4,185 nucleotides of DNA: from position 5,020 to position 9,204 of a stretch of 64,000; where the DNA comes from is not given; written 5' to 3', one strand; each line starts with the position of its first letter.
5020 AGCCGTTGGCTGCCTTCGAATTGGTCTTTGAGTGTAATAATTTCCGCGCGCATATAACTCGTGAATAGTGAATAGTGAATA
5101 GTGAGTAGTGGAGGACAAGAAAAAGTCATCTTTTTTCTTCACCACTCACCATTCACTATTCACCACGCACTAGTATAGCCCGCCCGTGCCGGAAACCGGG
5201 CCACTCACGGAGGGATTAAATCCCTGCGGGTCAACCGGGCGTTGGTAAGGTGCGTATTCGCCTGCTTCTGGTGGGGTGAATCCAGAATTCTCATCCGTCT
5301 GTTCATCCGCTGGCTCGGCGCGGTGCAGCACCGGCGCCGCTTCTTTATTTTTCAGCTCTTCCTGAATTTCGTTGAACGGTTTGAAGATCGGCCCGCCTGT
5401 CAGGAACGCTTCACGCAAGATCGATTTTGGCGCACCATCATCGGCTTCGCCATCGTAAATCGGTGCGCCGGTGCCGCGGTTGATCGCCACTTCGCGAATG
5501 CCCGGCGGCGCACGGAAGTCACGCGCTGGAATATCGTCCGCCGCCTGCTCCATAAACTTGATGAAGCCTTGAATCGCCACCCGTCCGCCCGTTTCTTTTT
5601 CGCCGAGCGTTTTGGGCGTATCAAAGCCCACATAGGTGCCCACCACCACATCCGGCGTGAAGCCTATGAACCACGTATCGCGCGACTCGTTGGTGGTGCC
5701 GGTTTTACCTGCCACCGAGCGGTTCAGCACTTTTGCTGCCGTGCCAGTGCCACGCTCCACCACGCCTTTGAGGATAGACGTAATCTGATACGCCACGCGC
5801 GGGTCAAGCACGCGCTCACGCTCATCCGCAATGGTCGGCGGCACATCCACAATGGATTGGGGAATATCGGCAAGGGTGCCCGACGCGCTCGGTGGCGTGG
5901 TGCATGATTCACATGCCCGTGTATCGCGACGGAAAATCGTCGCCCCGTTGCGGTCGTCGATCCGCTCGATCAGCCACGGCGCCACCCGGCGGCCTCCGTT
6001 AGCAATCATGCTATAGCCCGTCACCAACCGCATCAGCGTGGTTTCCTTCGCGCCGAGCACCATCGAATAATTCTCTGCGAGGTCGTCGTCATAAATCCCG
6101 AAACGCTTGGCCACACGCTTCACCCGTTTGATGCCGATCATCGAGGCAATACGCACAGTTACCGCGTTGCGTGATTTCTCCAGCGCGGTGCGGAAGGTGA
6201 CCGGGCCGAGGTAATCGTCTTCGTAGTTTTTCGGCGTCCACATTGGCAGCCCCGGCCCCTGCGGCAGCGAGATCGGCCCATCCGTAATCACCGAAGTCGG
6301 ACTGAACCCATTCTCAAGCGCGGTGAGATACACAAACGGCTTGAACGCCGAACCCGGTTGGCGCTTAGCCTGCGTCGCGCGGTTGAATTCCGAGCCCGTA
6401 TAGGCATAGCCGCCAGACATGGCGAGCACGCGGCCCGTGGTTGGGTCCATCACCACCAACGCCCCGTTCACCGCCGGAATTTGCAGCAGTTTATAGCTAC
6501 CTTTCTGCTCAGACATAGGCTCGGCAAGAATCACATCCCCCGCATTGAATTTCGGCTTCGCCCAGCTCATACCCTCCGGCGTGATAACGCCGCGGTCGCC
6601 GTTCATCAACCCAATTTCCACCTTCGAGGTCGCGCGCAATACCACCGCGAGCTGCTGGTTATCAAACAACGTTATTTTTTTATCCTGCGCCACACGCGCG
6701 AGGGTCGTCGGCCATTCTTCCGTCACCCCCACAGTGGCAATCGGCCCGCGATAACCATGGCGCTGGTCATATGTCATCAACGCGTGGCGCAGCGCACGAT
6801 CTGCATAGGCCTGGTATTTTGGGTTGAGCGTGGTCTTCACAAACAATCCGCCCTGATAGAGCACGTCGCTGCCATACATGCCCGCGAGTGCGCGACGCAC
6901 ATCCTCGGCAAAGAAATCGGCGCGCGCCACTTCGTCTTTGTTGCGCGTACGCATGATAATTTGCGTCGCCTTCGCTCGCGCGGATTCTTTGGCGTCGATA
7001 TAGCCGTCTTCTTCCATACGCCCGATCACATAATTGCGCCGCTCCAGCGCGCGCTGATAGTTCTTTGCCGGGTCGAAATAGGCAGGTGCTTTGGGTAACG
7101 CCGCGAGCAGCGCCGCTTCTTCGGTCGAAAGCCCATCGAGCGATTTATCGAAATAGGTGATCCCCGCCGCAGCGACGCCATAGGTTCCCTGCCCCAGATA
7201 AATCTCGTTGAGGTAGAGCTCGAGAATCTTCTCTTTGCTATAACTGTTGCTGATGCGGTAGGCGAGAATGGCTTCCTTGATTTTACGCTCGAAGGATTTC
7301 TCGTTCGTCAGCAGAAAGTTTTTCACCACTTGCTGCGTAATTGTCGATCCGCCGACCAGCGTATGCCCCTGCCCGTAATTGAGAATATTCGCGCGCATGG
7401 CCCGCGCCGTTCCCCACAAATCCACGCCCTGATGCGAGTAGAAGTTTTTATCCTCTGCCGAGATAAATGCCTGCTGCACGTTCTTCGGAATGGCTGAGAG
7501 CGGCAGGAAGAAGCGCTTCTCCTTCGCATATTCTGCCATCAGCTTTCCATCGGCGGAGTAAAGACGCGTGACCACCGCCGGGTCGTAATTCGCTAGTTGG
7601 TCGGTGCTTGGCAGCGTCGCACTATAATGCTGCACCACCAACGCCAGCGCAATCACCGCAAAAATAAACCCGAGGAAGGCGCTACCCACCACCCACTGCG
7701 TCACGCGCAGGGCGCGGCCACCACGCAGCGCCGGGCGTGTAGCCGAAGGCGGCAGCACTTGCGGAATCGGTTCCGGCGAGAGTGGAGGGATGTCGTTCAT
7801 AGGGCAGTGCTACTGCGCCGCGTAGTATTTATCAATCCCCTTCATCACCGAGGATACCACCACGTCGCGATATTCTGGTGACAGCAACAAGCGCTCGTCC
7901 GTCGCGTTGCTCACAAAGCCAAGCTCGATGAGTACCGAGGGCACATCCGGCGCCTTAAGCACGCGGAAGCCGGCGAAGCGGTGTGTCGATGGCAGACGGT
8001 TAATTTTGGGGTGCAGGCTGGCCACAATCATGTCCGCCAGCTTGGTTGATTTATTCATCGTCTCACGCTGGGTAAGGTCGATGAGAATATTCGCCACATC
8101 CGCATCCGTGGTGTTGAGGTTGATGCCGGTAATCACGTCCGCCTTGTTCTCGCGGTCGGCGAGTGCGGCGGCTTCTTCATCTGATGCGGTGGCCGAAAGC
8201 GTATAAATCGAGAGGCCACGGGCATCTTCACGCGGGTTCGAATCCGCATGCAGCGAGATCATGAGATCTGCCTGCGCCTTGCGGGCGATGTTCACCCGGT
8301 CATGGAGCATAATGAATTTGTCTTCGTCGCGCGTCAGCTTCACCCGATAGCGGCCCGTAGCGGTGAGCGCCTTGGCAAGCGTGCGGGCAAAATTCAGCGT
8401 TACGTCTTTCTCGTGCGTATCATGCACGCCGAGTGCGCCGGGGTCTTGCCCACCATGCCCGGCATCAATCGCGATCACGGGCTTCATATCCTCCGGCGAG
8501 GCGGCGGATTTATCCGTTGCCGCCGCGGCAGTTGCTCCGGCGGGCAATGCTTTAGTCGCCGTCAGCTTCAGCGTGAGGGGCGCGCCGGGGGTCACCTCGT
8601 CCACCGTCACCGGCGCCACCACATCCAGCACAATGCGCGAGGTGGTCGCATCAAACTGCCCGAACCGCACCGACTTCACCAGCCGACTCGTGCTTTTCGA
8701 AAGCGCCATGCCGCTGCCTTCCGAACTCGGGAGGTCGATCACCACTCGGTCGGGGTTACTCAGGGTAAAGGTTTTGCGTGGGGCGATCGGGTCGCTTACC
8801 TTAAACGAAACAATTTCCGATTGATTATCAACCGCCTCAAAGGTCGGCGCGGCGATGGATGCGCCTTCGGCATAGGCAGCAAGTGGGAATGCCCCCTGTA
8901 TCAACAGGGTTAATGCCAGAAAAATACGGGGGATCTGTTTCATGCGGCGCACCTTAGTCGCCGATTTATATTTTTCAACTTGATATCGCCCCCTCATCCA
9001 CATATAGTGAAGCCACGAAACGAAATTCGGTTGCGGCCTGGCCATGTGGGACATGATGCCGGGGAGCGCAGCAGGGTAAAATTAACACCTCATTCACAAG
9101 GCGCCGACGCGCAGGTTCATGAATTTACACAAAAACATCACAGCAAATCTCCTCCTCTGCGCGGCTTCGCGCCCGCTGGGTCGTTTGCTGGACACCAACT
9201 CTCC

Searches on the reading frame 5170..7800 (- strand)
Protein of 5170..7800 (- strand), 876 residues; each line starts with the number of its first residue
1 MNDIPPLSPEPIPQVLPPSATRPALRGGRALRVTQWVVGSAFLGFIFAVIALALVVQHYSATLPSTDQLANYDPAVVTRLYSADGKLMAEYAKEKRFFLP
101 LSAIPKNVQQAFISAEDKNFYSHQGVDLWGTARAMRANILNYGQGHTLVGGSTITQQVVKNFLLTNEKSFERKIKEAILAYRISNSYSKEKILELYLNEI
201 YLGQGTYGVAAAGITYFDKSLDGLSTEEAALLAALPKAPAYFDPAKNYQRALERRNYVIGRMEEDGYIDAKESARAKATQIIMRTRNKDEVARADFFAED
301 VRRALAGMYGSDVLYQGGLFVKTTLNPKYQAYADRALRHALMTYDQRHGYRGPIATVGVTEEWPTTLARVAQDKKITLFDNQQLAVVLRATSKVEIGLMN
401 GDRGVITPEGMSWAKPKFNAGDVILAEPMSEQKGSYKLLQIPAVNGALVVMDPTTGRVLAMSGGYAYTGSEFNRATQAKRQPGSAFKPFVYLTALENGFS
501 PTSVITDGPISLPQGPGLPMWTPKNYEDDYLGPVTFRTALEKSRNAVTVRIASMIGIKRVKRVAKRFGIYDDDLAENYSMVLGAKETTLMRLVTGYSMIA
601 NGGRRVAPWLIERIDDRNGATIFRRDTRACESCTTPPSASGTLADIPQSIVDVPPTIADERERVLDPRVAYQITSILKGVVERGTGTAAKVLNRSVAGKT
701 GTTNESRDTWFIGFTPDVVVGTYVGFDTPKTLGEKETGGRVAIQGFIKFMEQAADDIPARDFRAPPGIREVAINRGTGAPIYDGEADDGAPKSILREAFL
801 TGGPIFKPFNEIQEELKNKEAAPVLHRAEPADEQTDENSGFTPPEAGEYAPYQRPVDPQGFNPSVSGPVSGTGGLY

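Call 6: search_protein_families(library=ncbifam, proteins=[window:5170-7800:-], max_evalue=0.001)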
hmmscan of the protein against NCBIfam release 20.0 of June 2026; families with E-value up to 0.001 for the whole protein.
window:5170-7800:- (876 aa): 17 families
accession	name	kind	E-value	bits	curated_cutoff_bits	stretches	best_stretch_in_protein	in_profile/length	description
TIGR02074.1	PBP_1a_fam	subfamily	3e-186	620.3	508.75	1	95-754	1-533/535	PBP1A family penicillin-binding protein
NF051885.1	tranpepglycosPbpC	equivalog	3.2e-152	508.3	900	3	39-347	15-320/632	multimodular transpeptidase-transglycosylase PbpC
NF008643.0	PRK11636.1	equivalog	1.5e-139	466.7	1263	2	61-636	31-618/850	peptidoglycan glycosyltransferase/peptidoglycan DD-transpeptidase MrcA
TIGR02071.1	PBP_1b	equivalog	4.3e-115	385.5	717.75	3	78-346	129-397/729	penicillin-binding protein 1B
TIGR02073.1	PBP_1c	equivalog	4.2e-91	306.6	494.2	2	83-343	17-266/728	penicillin-binding protein 1C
NF007061.0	PRK09506.1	equivalog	2.6e-90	303.4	1120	3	73-342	196-457/825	bifunctional glycosyl transferase/transpeptidase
NF011423.0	PRK14850.1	equivalog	1.3e-81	275.1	1275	3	92-347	153-408/764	penicillin-binding protein 1b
NF038276.1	strep_PBP2A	exception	9.7e-76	255.5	1100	3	46-289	44-282/716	penicillin-binding protein PBP2A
NF038272.1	strep_PBP1A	exception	2.2e-69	234.5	1075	3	31-330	5-305/658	penicillin-binding protein PBP1A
NF038274.1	strep_PBP1B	exception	3.5e-48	164.5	1225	2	60-252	43-240/745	penicillin-binding protein PBP1B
NF008414.0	PRK11240.1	equivalog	4.3e-47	160.7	1121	2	84-292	49-256/774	peptidoglycan glycosyltransferase PbpC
TIGR02070.1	mono_pep_trsgly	equivalog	9.1e-40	136.5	182.65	1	98-262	57-218/224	monofunctional biosynthetic peptidoglycan transglycosylase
NF010008.0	PRK13481.1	equivalog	2.8e-38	131.8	270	1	93-273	77-260/269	glycosyltransferase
TIGR03423.1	pbp2_mrdA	equivalog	1e-23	83.8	455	2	472-569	297-390/593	penicillin-binding protein 2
TIGR02214.1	spoVD_pbp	equivalog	2.9e-09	35.8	688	0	660-727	451-530/636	stage V sporulation protein D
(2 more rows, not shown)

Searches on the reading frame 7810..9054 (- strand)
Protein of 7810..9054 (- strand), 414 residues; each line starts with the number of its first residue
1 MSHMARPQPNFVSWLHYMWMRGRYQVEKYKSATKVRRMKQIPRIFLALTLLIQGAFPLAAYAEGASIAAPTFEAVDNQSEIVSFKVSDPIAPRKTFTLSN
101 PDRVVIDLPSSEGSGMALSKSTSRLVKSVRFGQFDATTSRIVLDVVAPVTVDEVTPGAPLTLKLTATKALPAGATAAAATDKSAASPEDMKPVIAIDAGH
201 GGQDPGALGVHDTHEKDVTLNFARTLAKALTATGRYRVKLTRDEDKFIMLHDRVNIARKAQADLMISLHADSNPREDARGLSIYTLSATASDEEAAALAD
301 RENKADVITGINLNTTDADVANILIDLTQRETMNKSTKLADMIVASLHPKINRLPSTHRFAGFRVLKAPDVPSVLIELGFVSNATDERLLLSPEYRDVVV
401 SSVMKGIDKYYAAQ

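Call 6: search_protein_families(library=ncbifam, proteins=[window:7810-9054:-], max_evalue=0.001)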
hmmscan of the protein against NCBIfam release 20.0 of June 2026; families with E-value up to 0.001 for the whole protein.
window:7810-9054:- (414 aa): 5 families
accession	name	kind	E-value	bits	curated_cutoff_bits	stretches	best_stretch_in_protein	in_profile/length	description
NF038267.1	amidase_AmiC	exception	1.4e-61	208.4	700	2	179-412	174-407/407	N-acetylmuramoyl-L-alanine amidase AmiC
NF007652.1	PRK10319.1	equivalog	1.8e-54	185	400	1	175-412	41-279/291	N-acetylmuramoyl-L-alanine amidase AmiA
NF007751.0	PRK10431.1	equivalog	2.4e-50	171.4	532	1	174-413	175-418/445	N-acetylmuramoyl-L-alanine amidase AmiB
TIGR02883.1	spore_cwlD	equivalog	3.2e-33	115.4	221.55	2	193-297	2-119/189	N-acetylmuramoyl-L-alanine amidase CwlD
NF038140.1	amidase_Rv3717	exception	5.2e-10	39.2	335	1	203-283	55-135/233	Rv3717 family N-acetylmuramoyl-L-alanine amidase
